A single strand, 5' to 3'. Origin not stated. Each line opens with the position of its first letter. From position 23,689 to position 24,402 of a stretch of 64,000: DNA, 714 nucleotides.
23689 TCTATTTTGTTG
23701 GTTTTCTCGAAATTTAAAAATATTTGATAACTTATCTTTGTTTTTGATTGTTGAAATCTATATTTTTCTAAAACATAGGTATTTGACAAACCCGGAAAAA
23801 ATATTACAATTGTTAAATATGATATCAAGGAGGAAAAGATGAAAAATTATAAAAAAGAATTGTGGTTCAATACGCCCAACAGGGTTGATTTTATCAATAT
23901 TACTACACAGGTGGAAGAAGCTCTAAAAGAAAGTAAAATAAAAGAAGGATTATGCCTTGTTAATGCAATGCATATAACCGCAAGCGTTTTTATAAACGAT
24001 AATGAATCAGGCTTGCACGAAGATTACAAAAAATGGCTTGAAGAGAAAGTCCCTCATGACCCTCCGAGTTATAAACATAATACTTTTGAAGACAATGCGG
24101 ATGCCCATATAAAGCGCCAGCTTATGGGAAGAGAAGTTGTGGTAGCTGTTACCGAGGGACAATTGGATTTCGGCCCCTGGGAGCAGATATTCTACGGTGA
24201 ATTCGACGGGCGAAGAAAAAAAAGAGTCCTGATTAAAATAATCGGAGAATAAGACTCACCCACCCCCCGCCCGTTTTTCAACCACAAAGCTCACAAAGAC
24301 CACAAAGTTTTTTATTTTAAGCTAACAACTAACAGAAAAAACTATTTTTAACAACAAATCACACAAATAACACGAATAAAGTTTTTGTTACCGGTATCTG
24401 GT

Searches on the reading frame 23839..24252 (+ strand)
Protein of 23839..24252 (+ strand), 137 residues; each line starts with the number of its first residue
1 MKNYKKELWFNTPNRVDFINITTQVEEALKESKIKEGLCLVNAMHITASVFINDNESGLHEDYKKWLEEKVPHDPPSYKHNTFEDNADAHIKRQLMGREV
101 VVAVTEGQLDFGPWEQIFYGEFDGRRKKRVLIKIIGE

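Call 16: find_encoding_contigs(protein=window:23839-24252:+, flank=3000, max_places=6)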
Protein window:23839-24252:+ (137 aa): 2 contigs read that carry it; 2 places shown.
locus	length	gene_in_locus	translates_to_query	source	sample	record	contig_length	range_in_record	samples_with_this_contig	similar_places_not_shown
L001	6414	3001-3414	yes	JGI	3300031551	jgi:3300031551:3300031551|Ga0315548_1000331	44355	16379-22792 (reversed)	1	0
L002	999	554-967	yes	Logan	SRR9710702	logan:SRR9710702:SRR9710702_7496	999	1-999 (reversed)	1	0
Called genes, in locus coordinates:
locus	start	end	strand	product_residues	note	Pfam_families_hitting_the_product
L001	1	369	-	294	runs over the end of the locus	-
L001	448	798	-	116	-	-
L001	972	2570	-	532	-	-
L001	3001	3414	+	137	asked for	PF01894:YjbQ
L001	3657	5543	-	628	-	PF00990:GGDEF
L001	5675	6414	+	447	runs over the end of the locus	PF11638:DnaA_N, PF01695:IstB_IS21 (weak), PF00308:Bac_DnaA, PF00004:AAA (faint), PF08299:Bac_DnaA_C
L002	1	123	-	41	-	?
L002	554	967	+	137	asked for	PF01894:YjbQ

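Call 35: find_related_loci(query=window:23839-24249:+, collection=metagenome_contigs, flank=3000)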
Query window:23839-24249:+ (137 aa) in metagenome_contigs; peptide patterns used: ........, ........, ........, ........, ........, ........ (x = any residue, [..] = any of these).
600 stretches matched a pattern (row limit reached: there are more); 593 encode a relative of the query (tblastn E <= 1e-3); the best 80 are kept; 80 distinct loci.
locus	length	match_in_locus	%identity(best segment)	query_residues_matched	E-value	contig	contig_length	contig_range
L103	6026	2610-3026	76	1-137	1e-72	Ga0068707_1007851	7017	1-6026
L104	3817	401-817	76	1-137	3e-72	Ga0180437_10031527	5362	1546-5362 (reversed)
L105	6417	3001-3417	78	1-137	1e-71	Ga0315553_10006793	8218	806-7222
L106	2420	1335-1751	75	1-137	1e-72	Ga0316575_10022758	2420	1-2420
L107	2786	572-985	76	1-137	3e-72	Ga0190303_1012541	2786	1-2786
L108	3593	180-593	78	1-137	1e-71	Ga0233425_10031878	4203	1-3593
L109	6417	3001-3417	78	1-137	3e-71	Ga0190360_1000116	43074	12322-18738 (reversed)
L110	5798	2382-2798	73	1-137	3e-71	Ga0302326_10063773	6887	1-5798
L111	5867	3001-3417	78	1-137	3e-71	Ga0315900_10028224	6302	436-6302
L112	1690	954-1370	76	1-137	5e-74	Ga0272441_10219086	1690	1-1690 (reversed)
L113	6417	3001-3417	79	1-137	4e-71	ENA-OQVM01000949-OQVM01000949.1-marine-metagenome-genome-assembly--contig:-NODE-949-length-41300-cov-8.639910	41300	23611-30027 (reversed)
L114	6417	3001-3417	76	1-137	6e-71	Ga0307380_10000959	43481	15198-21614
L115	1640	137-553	78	1-137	7e-74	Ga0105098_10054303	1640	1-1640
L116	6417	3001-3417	78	1-137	8e-71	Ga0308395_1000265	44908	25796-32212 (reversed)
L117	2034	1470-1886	77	1-137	6e-73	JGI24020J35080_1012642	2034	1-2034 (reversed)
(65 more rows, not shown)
